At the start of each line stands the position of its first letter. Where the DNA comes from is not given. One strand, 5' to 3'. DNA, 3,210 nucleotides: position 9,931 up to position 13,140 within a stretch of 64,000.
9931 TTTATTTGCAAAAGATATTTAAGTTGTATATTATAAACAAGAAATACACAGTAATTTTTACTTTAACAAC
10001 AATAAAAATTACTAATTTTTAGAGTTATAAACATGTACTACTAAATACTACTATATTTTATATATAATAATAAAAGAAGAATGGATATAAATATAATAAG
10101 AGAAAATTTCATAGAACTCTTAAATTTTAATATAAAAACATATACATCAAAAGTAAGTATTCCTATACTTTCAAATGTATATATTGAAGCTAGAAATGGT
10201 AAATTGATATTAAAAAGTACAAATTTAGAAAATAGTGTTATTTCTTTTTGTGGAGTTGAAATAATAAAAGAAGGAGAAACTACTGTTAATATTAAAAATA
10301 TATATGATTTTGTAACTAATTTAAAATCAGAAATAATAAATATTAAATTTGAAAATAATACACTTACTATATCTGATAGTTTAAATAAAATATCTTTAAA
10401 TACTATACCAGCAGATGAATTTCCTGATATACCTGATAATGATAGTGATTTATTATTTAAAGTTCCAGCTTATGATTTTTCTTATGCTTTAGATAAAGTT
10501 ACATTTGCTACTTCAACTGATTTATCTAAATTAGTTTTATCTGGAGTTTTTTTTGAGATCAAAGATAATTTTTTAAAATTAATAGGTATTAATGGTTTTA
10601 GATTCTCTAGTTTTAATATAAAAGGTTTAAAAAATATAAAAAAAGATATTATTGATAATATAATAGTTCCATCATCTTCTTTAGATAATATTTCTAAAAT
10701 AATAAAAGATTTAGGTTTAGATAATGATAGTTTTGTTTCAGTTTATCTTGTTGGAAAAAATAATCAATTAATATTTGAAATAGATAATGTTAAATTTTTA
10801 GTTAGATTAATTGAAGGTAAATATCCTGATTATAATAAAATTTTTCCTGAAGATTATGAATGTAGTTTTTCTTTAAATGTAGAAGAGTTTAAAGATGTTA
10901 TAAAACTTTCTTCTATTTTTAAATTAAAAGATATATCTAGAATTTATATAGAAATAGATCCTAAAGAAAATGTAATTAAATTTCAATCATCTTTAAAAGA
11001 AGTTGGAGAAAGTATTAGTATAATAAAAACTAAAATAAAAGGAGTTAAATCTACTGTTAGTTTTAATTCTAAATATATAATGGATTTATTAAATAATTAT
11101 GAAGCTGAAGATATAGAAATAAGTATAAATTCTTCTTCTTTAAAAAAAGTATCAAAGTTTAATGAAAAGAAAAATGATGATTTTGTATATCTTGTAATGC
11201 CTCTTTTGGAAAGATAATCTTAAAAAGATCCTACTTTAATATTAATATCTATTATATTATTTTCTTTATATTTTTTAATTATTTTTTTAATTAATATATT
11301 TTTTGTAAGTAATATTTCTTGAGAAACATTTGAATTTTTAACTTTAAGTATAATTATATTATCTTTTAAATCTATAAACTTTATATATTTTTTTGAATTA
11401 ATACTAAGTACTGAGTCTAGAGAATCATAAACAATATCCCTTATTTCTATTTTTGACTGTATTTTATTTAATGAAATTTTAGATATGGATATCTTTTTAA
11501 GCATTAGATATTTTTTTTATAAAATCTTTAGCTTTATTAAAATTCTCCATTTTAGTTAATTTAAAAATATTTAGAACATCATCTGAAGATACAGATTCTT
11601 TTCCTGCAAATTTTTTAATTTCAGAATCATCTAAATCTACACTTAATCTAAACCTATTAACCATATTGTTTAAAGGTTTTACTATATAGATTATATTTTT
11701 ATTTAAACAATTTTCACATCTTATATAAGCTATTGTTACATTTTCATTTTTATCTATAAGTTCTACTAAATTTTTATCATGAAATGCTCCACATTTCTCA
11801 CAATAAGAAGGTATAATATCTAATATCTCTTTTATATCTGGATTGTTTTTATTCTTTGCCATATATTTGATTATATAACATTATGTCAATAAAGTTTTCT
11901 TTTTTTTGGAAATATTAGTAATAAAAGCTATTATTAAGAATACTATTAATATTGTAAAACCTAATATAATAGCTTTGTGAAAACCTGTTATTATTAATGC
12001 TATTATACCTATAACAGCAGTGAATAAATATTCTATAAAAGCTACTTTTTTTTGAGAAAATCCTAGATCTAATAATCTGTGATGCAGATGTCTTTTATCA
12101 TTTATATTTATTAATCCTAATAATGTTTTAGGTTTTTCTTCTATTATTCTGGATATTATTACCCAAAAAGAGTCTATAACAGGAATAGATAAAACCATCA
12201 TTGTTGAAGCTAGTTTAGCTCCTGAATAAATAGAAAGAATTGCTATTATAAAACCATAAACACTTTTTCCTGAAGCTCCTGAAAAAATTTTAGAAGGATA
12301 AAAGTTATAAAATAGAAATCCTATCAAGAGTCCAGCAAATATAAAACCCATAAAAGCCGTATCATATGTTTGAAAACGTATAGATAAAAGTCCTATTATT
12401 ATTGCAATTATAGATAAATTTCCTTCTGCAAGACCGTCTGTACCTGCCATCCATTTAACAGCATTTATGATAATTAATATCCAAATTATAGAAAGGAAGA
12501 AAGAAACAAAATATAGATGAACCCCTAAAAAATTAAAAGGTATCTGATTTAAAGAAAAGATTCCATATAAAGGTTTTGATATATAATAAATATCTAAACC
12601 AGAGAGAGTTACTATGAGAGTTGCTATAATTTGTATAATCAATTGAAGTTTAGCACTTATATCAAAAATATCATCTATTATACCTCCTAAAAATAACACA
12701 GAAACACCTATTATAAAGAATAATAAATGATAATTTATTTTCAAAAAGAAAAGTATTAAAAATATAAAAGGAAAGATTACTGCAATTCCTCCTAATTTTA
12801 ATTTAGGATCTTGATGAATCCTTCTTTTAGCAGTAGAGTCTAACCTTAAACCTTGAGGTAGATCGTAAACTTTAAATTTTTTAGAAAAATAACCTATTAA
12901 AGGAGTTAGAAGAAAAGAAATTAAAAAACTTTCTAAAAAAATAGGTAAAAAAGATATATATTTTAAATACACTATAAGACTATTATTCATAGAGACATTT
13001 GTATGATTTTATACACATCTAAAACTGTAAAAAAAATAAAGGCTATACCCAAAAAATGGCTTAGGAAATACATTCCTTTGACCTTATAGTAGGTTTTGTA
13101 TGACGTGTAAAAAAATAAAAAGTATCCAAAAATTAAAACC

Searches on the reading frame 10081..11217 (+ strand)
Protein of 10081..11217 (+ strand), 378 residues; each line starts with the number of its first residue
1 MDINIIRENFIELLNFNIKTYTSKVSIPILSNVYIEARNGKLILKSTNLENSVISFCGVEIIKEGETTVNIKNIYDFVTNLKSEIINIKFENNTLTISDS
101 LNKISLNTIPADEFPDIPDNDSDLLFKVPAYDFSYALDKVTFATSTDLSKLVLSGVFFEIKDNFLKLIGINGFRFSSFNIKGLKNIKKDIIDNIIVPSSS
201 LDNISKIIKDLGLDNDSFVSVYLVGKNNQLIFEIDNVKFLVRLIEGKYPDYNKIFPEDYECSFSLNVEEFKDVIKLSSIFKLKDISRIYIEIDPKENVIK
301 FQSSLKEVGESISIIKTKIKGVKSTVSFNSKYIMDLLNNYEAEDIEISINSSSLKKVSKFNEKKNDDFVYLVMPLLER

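Call 43: search_protein_families(library=pfam, proteins=[window:10081-11217:+], max_evalue=0.00001)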
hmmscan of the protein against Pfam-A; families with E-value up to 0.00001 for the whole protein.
window:10081-11217:+ (378 aa): 3 families
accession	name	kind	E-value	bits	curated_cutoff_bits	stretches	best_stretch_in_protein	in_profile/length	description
PF02767.21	DNA_pol3_beta_2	-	7.3e-18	65.4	27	1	129-250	3-116/116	DNA polymerase III beta subunit, central domain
PF00712.24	DNA_pol3_beta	-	7.3e-18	65.3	24.4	1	1-118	1-120/120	DNA polymerase III beta subunit, N-terminal domain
PF02768.20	DNA_pol3_beta_3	-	1.5e-14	54.2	27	1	253-375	2-120/121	DNA polymerase III beta subunit, C-terminal domain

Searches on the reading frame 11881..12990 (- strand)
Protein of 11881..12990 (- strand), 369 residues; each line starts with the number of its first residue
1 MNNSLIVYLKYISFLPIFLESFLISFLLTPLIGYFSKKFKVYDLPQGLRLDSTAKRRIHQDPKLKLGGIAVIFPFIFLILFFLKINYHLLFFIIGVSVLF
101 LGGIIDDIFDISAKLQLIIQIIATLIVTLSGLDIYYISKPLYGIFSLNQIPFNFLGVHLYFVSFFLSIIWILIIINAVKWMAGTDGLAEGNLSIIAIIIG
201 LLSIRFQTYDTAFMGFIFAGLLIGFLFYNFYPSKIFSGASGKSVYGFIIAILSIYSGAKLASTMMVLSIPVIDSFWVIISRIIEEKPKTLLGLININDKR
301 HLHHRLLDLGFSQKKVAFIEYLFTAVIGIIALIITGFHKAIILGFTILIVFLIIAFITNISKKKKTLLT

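Call 43: search_protein_families(library=pfam, proteins=[window:11881-12990:-], max_evalue=0.00001)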
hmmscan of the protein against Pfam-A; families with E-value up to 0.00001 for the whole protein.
window:11881-12990:- (369 aa): 1 family
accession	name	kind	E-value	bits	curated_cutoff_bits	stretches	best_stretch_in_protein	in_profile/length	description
PF00953.26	Glycos_transf_4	-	2.3e-25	89.9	27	1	91-256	3-159/160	Glycosyl transferase family 4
